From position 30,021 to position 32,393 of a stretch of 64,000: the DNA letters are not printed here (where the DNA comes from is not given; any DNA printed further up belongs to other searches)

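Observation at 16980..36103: Type-IV-secretion-like envelope apparatus with no canonical T4SS ATPase, coupling protein or relaxase in 19 kb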

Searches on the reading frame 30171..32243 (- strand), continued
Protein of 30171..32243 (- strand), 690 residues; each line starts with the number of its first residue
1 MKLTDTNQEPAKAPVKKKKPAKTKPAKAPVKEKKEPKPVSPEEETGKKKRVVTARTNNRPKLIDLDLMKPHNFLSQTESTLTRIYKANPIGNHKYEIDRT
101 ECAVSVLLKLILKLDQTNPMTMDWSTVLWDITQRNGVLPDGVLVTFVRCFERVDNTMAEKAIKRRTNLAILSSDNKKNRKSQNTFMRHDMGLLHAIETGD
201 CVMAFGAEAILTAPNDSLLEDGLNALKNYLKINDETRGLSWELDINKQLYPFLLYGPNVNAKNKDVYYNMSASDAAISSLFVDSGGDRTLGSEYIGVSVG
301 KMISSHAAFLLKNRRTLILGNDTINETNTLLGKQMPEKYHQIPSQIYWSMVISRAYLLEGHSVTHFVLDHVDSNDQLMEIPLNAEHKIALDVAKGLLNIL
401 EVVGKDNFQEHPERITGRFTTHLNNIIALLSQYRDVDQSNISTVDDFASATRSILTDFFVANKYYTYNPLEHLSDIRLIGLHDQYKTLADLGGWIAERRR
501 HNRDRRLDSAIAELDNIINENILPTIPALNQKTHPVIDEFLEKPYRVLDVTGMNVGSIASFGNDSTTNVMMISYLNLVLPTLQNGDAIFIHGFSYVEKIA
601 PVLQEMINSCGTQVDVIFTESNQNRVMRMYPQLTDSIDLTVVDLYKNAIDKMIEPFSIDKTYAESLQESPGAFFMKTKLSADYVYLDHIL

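Call 41: fold_search(model_id=the predicted structure, library=pdb)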
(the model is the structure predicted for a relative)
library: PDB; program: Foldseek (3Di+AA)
matches with E <= 10: 494; with E <= 0.001: 41
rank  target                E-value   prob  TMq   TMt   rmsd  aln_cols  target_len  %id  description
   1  8rtd_O                2.6e-11  1.00  0.38  0.34  11.2       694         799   10  Stalk-Arches-IMC structure from the fully-assembled R388 type IV secretion system determined by cryo-EM. (released 2024-06-19)
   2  7o42_A                6.1e-11  1.00  0.40  0.32   9.1       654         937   10  TrwK/VirB4unbound trimer of dimers complex (with Hcp1) from the R388 type IV secretion system determined by cryo-EM. (released 2022-06-22)
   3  7o43_B                7.1e-11  1.00  0.41  0.37   9.3       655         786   10  TrwK/VirB4unbound dimer complex from R388 type IV secretion system determined by cryo-EM. (released 2022-06-22)
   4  8rtd_T                7.5e-11  1.00  0.40  0.35  11.0       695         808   10  Stalk-Arches-IMC structure from the fully-assembled R388 type IV secretion system determined by cryo-EM. (released 2024-06-19)
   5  7o43_A                1.2e-10  1.00  0.40  0.37   9.2       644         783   11  TrwK/VirB4unbound dimer complex from R388 type IV secretion system determined by cryo-EM. (released 2022-06-22)
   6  8rtd_P                2.9e-10  1.00  0.43  0.40  10.3       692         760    8  Stalk-Arches-IMC structure from the fully-assembled R388 type IV secretion system determined by cryo-EM. (released 2024-06-19)
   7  7o41_B                3.2e-10  1.00  0.34  0.34  11.7       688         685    8  Hexameric composite model of the Inner Membrane Complex (IMC) with the Arches from the fully-assembled R388 type IV se (released 2022-06-22)
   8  7o42_E                5.1e-10  1.00  0.39  0.31  10.1       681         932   11  TrwK/VirB4unbound trimer of dimers complex (with Hcp1) from the R388 type IV secretion system determined by cryo-EM. (released 2022-06-22)
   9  8rtd_g                6.9e-10  1.00  0.37  0.35  11.3       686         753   10  Stalk-Arches-IMC structure from the fully-assembled R388 type IV secretion system determined by cryo-EM. (released 2024-06-19)
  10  8rtd_V                4.2e-09  1.00  0.39  0.38  11.3       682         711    9  Stalk-Arches-IMC structure from the fully-assembled R388 type IV secretion system determined by cryo-EM. (released 2024-06-19)
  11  7o41_A                9.4e-09  1.00  0.37  0.35  10.7       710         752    9  Hexameric composite model of the Inner Membrane Complex (IMC) with the Arches from the fully-assembled R388 type IV se (released 2022-06-22)
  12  8rtb_A                1.3e-08  1.00  0.34  0.32  12.2       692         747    8  Extended inner membrane complex (IMC) protomer structure (TrwM/VirB3-TrwK/VirB4-TrwI/VirB6-TrwG/VirB8-TrwE/VirB10) fro (released 2024-06-19)
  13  8rtb_B                7.5e-08  1.00  0.34  0.36  10.9       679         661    8  Extended inner membrane complex (IMC) protomer structure (TrwM/VirB3-TrwK/VirB4-TrwI/VirB6-TrwG/VirB8-TrwE/VirB10) fro (released 2024-06-19)
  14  7es4                  8.0e-07  1.00  0.31  0.52   8.0       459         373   10  the crystral structure of DndH-C-domain (released 2022-05-11)
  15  8wfd_E                2.5e-06  1.00  0.29  0.33  18.4       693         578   10  The cryo-EM structure of TdpAB in complex with AMPPNP and DNA (released 2025-01-22)
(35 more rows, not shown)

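Call 43: find_related_loci(query=A2, collection=genome_contigs, flank=10000)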
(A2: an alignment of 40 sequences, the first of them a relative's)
Query A2 (690 aa) in genome_contigs; peptide patterns used: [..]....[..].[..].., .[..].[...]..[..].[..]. (x = any residue, [..] = any of these).
63 stretches matched a pattern, but none encodes a relative of the query by tblastn (E <= 1e-3).

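Call 44: find_encoding_contigs(protein=P0057, flank=10000, max_places=2)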
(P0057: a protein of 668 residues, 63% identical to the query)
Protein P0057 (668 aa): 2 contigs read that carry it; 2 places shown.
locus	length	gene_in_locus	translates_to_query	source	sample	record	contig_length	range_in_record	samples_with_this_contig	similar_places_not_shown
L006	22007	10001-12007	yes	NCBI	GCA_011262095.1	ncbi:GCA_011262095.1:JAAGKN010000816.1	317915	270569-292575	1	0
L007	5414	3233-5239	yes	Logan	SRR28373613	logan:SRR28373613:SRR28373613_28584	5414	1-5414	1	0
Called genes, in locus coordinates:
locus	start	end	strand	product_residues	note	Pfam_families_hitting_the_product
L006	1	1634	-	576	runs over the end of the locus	PF19263:DUF5906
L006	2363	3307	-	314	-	-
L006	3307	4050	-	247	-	PF04012:PspA_IM30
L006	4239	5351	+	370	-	PF05698:Trigger_C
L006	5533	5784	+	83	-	PF00376:MerR (weak), PF12728:HTH_17 (weak)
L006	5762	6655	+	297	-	-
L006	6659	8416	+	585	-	-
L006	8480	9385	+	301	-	-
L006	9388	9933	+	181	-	-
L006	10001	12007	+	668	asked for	-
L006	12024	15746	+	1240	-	-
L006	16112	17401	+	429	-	PF00344:SecY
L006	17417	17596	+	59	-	PF00584:SecE (weak)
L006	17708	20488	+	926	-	PF24547:DUF7601 (faint)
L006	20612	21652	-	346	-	PF08797:HIRAN (weak)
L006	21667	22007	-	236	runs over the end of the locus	-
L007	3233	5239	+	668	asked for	-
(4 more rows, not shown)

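Call 45: find_encoding_contigs(protein=P0113, flank=10000, max_places=2)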
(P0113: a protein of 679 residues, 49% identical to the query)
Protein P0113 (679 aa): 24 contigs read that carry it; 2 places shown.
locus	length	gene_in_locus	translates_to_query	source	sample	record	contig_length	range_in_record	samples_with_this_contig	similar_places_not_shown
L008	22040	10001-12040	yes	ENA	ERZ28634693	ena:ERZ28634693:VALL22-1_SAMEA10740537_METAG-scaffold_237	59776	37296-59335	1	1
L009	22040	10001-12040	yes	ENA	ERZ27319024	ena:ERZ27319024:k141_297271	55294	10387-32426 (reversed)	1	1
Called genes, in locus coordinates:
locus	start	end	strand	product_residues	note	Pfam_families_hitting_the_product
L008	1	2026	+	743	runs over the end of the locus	PF19263:DUF5906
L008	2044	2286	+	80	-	-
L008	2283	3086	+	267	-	-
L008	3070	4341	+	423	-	-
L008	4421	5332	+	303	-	-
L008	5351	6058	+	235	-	-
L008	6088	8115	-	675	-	PF01078:Mg_chelatase (faint), PF02367:TsaE (faint), PF12775:AAA_7 (faint), PF00004:AAA (weak), PF05496:RuvB_N (weak), PF00004:AAA, PF07724:AAA_2, PF07728:AAA_5 (weak), +3 more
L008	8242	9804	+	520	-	PF05970:PIF1, PF13245:AAA_19, PF13604:AAA_30, PF01443:Viral_helicase1 (faint), PF13538:UvrD_C_2 (weak)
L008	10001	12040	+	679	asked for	-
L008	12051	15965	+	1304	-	-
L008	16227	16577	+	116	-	-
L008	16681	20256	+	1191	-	PF00413:Peptidase_M10 (weak)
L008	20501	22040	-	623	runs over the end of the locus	PF18013:Phage_lysozyme2, PF05257:CHAP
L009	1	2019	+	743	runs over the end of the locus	PF19263:DUF5906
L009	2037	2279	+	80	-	-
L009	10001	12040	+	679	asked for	-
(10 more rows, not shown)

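Call 55: find_related_loci(query=A2, collection=metagenome_contigs, flank=10000)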
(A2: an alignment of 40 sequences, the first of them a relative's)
Query A2 (690 aa) in metagenome_contigs; peptide patterns used: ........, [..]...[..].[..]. (x = any residue, [..] = any of these).
381 stretches matched a pattern; 69 encode a relative of the query (tblastn E <= 1e-3); 67 distinct loci.
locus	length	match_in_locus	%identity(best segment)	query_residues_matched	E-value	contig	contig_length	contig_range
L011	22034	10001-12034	69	6-690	0e+0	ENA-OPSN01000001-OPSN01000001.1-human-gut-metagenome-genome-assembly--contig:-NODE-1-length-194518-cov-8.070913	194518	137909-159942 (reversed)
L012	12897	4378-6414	67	2-690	0e+0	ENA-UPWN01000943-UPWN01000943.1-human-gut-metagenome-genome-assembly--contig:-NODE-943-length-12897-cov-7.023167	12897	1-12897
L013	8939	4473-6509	67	2-690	0e+0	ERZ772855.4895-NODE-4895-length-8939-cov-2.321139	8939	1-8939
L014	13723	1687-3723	67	2-690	0e+0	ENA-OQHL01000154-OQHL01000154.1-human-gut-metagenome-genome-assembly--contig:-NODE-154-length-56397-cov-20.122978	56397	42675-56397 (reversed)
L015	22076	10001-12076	67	1-690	0e+0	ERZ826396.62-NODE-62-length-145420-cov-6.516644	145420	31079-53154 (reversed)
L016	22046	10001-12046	67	10-690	0e+0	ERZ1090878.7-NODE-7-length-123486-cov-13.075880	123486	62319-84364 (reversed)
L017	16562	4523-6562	68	4-690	0e+0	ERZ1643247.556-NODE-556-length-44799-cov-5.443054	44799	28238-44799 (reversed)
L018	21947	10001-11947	68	34-690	0e+0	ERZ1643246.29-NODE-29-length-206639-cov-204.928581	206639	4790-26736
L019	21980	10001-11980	63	30-690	0e+0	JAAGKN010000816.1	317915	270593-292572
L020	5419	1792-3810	63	12-690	0e+0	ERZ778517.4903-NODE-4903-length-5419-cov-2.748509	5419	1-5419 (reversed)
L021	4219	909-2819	60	52-690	0e+0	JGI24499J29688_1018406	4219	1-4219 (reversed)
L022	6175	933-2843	60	52-690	0e+0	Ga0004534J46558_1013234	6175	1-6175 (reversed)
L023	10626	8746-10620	60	52-678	0e+0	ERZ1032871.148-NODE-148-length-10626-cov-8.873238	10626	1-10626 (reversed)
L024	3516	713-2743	51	11-690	0e+0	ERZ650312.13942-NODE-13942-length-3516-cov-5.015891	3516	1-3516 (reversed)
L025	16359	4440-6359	52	42-690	0e+0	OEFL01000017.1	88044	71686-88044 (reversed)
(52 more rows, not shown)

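Call 97: search_dna_similar(query=L001:14455-16962:+, collection=plasmids, mode=protein, max_evalue=0.00001, max_rows=40, rows=spread)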
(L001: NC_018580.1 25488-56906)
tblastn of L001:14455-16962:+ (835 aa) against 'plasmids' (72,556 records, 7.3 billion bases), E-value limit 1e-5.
Records with a match: 183; places in all: 188; records where one place covers at least 80% of the query: 2.
Best place of each record, by identity: >=99% 1; 80-90% 1; <60% 181.
By first word of the organism name: Enterococcus 102; Lactiplantibacillus 49; Staphylococcus 9; Lactococcus 7; Levilactobacillus 6; Gordonia 1; Rhodococcus 1; Streptomyces 1; Macrococcus 1; Macrococcoides 1; and 5 more.
By predicted mobility (MOB-suite, as given by PLSDB): non-mobilizable 107; mobilizable 65; conjugative 11.
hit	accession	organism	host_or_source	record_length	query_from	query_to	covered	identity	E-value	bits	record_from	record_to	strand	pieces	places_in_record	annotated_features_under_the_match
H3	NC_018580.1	Gordonia sp. KTR9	-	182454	1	835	100%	99.9%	0e+0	1583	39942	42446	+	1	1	hypothetical protein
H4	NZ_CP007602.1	Staphylococcus capitis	Homo sapiens,blood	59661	163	756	71%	26.7%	2e-59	228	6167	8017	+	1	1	hypothetical protein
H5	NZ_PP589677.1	Lactococcus sp.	Bacterial culture,Dairy environment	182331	176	729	66%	21.9%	8e-29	132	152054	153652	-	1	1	hypothetical protein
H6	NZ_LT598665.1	Enterococcus faecium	Homo sapiens,clinical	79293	297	727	52%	26.3%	2e-21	108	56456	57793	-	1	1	hypothetical protein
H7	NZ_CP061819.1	Enterococcus faecium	Homo sapiens,blood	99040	297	727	52%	26.3%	2e-21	108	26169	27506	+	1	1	hypothetical protein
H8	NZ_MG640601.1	Enterococcus faecium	Homo sapiens,urine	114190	297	727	52%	26.3%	2e-21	108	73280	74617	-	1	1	hypothetical protein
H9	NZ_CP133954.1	Enterococcus faecium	Homo sapiens,urine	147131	297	727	52%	26.3%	2e-21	108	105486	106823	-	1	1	hypothetical protein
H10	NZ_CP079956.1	Macrococcus sp. 19Msa1099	pure culture,pork meat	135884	291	750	55%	24.3%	6e-23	113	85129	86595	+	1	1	hypothetical protein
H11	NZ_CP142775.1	Pediococcus pentosaceus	single cell,Camel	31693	297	761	56%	22.7%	2e-10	72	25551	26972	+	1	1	hypothetical protein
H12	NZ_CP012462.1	Enterococcus faecium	Homo sapiens,human blood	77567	297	721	51%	24.5%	2e-16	92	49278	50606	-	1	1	hypothetical protein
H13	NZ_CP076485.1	Enterococcus faecium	Homo sapiens,cell culture,blood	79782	297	721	51%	24.5%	2e-16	92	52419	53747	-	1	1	hypothetical protein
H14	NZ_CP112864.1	Enterococcus faecium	Homo sapiens,clinical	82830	297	721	51%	24.5%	2e-16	92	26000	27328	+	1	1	hypothetical protein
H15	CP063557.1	Enterococcus faecium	Homo sapiens,rectal swab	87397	297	721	51%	24.5%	2e-16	92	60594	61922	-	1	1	hypothetical protein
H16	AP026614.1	Enterococcus faecium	Homo sapiens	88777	297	721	51%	24.5%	2e-16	92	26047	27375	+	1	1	hypothetical protein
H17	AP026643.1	Enterococcus faecium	Homo sapiens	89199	297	721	51%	24.5%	2e-16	92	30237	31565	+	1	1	hypothetical protein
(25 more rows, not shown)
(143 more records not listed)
